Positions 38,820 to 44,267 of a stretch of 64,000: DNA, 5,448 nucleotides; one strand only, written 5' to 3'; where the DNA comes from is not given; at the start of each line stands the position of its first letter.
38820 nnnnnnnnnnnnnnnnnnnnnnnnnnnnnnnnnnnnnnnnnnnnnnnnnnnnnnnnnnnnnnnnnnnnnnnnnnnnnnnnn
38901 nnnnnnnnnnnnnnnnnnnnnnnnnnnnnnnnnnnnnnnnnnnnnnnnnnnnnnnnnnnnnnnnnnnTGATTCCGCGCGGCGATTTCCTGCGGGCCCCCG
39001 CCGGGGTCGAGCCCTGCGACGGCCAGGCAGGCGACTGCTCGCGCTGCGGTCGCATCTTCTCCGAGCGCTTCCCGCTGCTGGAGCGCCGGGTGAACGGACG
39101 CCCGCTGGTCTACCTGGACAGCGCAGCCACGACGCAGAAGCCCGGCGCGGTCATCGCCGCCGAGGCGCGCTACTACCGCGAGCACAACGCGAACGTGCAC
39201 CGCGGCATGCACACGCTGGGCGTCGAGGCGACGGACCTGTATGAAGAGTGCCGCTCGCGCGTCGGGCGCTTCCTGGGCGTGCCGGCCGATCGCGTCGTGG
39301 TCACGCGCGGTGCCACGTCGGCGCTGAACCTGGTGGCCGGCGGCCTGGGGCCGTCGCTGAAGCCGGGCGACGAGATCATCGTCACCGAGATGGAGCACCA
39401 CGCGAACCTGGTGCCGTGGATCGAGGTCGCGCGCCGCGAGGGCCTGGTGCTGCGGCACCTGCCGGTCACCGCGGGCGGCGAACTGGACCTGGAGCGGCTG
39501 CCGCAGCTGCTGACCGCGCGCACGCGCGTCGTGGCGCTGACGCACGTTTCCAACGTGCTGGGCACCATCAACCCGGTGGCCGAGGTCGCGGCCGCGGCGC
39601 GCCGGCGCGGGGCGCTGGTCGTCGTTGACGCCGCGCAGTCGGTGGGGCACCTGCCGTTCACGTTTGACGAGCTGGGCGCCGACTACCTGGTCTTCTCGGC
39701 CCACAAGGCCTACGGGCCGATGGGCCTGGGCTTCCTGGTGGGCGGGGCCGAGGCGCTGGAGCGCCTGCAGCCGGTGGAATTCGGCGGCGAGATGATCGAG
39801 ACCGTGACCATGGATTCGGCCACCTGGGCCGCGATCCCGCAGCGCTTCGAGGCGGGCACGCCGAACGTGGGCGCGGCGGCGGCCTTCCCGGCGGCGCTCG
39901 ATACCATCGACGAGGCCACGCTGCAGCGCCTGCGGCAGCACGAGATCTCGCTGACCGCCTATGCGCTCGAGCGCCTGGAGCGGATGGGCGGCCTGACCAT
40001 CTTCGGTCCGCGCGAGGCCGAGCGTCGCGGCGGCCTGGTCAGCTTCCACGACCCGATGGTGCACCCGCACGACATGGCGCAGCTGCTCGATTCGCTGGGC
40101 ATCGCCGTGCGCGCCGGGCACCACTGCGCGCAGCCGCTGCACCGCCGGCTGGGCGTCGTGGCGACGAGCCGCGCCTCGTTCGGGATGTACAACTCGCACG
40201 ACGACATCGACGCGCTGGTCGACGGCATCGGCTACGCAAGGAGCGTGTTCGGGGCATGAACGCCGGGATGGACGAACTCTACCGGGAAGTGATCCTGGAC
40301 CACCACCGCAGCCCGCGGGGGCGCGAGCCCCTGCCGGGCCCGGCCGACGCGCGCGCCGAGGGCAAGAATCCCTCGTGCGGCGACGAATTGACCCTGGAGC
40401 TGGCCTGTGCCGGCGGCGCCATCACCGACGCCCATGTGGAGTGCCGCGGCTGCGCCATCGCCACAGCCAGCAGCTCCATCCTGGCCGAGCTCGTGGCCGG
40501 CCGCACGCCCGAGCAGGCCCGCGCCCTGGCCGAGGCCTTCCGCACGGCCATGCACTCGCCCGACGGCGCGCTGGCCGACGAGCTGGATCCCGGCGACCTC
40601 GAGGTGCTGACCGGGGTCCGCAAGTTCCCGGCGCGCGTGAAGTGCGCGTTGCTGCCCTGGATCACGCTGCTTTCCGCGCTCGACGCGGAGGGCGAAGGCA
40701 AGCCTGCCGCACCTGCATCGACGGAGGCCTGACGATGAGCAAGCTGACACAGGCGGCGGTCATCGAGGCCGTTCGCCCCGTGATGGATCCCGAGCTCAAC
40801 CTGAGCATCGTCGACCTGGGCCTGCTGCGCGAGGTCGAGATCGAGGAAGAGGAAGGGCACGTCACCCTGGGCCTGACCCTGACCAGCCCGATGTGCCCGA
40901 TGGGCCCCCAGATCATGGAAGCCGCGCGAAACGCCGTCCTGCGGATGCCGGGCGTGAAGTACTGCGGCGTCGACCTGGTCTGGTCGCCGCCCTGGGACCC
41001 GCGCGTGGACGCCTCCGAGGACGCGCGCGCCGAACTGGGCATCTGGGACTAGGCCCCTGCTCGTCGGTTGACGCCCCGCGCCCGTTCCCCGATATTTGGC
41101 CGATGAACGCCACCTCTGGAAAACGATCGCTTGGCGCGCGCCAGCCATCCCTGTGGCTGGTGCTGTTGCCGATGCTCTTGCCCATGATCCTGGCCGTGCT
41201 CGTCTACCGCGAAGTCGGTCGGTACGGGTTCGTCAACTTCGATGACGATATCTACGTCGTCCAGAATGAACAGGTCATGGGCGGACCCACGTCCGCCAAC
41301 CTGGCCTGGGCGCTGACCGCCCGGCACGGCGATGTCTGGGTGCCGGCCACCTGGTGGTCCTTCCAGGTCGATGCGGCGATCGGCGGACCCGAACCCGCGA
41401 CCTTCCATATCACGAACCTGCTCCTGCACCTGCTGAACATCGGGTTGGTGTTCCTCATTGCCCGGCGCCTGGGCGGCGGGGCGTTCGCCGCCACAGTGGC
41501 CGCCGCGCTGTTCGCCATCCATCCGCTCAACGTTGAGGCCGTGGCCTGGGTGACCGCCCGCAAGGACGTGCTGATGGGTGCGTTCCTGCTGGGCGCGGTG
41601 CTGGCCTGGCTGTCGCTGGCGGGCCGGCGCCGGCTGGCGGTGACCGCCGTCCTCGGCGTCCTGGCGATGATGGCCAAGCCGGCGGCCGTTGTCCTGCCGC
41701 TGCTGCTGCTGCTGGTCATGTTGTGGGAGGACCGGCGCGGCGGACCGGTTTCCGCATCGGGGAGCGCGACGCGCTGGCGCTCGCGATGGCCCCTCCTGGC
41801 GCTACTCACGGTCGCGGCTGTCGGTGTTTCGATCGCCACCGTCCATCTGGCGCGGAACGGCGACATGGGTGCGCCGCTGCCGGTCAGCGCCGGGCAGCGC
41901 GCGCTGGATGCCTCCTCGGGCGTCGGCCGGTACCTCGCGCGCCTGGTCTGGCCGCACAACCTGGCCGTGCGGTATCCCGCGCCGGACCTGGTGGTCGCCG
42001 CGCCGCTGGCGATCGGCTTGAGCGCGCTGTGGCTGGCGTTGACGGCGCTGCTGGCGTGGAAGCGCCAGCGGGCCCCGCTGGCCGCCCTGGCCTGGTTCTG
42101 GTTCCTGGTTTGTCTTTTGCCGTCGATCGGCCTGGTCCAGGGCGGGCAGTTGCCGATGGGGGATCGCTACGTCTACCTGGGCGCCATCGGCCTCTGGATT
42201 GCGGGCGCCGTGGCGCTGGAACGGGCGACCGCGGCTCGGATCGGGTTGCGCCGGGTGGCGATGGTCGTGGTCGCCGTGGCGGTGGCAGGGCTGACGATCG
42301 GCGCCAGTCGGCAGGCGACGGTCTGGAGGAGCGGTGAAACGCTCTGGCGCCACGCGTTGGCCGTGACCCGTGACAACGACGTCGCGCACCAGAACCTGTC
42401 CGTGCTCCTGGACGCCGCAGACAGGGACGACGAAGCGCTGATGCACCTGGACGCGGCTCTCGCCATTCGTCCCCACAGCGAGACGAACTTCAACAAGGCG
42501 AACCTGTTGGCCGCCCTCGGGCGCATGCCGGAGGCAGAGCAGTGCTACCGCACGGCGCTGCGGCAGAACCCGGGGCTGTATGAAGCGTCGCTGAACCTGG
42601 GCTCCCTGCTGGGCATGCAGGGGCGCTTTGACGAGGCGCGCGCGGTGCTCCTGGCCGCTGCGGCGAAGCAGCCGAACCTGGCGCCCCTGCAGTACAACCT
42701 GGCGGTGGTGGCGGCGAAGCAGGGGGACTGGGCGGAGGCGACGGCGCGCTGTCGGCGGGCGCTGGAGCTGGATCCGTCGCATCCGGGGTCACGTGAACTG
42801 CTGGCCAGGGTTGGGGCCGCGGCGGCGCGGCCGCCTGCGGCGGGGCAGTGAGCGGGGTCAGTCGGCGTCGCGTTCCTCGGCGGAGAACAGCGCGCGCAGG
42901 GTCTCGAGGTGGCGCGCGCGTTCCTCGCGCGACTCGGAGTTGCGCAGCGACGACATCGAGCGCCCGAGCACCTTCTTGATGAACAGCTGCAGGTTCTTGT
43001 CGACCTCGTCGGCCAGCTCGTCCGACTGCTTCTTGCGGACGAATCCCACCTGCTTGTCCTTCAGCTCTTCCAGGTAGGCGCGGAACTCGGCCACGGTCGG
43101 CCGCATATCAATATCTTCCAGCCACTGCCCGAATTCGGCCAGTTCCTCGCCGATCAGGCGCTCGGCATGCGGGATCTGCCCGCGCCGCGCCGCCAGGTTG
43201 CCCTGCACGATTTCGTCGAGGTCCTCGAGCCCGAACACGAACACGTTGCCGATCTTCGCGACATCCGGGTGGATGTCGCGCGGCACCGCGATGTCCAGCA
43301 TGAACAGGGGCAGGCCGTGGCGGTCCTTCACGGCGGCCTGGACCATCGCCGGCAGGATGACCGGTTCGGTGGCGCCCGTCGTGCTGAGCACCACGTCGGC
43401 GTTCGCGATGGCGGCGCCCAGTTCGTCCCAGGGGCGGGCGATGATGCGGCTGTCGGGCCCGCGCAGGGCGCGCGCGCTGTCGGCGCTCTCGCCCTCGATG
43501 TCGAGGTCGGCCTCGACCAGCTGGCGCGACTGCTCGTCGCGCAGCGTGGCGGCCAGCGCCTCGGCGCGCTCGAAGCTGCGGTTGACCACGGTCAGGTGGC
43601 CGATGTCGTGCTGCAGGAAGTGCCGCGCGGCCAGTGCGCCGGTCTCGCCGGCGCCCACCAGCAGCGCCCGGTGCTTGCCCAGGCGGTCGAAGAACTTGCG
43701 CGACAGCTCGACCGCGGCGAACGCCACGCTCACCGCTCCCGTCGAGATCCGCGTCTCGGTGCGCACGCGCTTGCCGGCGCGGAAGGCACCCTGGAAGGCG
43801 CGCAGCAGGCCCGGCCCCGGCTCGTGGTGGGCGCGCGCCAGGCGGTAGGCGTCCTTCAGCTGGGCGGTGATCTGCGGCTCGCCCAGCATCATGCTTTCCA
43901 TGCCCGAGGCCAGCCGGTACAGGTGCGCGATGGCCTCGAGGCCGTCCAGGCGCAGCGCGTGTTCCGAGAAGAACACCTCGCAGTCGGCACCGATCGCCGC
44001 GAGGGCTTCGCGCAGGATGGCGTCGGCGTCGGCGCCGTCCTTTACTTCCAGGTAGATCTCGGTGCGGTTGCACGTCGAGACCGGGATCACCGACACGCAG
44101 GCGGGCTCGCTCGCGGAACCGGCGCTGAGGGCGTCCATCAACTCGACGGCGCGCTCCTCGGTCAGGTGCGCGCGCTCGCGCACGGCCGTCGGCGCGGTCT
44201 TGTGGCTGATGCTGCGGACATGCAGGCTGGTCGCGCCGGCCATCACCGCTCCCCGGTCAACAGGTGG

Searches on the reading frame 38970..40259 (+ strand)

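Call 56: search_protein_families(library=pfam, proteins=[window:38970-40259:+], max_evalue=0.000001)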
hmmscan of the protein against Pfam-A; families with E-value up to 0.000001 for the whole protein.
window:38970-40259:+ (429 aa): 3 families
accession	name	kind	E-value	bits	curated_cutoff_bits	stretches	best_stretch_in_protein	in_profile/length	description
PF00266.25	Aminotran_5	-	2.7e-138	461.4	21.5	1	47-416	1-371/371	Aminotransferase class-V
PF00155.27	Aminotran_1_2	-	9.9e-13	48.4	19.7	1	58-396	19-346/361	Aminotransferase class I and II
PF01041.23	DegT_DnrJ_EryC1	-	3.9e-07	30.1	19.8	1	98-226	33-151/360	DegT/DnrJ/EryC1/StrS aminotransferase family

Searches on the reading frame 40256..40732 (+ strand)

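Call 56: search_protein_families(library=pfam, proteins=[window:40256-40732:+], max_evalue=0.000001)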
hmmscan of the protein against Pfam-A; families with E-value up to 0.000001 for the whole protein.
window:40256-40732:+ (158 aa): 1 family
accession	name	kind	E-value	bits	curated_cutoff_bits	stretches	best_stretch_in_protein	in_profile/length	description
PF01592.21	NifU_N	-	9e-17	61.9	22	1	9-130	2-126/127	NifU-like N terminal domain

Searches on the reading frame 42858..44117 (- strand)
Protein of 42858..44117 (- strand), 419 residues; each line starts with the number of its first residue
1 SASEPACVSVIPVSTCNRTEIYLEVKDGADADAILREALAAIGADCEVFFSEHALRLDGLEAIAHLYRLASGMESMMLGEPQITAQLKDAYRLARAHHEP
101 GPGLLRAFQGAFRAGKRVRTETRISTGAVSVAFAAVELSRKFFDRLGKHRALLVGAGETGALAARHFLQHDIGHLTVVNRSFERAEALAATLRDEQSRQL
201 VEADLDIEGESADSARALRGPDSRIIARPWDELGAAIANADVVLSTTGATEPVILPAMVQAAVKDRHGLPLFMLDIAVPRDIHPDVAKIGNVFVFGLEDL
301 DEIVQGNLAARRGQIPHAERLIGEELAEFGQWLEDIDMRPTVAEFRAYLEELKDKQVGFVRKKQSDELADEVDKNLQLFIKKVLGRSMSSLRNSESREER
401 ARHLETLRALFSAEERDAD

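Call 30: search_protein_families(library=ncbifam, proteins=[window:42858-44117:-], max_evalue=0.00001)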
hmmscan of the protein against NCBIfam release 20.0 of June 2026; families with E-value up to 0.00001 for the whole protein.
window:42858-44117:- (419 aa): 8 families
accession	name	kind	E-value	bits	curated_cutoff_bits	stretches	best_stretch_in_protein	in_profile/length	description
TIGR01035.1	hemA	equivalog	8.6e-99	331.3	209.55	1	7-413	39-415/416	glutamyl-tRNA reductase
NF000744.0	PRK00045.1-3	equivalog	6.2e-78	262.6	429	1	11-415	45-426/447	glutamyl-tRNA reductase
NF010548.0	PRK13940.1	equivalog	2e-43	148.8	469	1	8-202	42-235/414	glutamyl-tRNA reductase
NF000750.0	PRK00045.3-4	equivalog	9.5e-39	133.6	289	2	13-163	45-199/439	glutamyl-tRNA reductase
NF000752.0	PRK00045.4-2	equivalog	5e-37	128.1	381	2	13-190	50-223/412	glutamyl-tRNA reductase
NF000751.1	PRK00045.4-1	equivalog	1.8e-18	66.8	478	1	13-191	50-226/426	glutamyl-tRNA reductase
NF001909.0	PRK00676.1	equivalog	1e-13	51.1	478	1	10-180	45-206/338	glutamyl-tRNA reductase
NF004793.0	PRK06141.1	equivalog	5.1e-07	29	322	0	134-261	111-211/314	bifunctional Delta(1)-pyrroline-2-carboxylate/Delta(1)-piperideine-2-carboxylate reductase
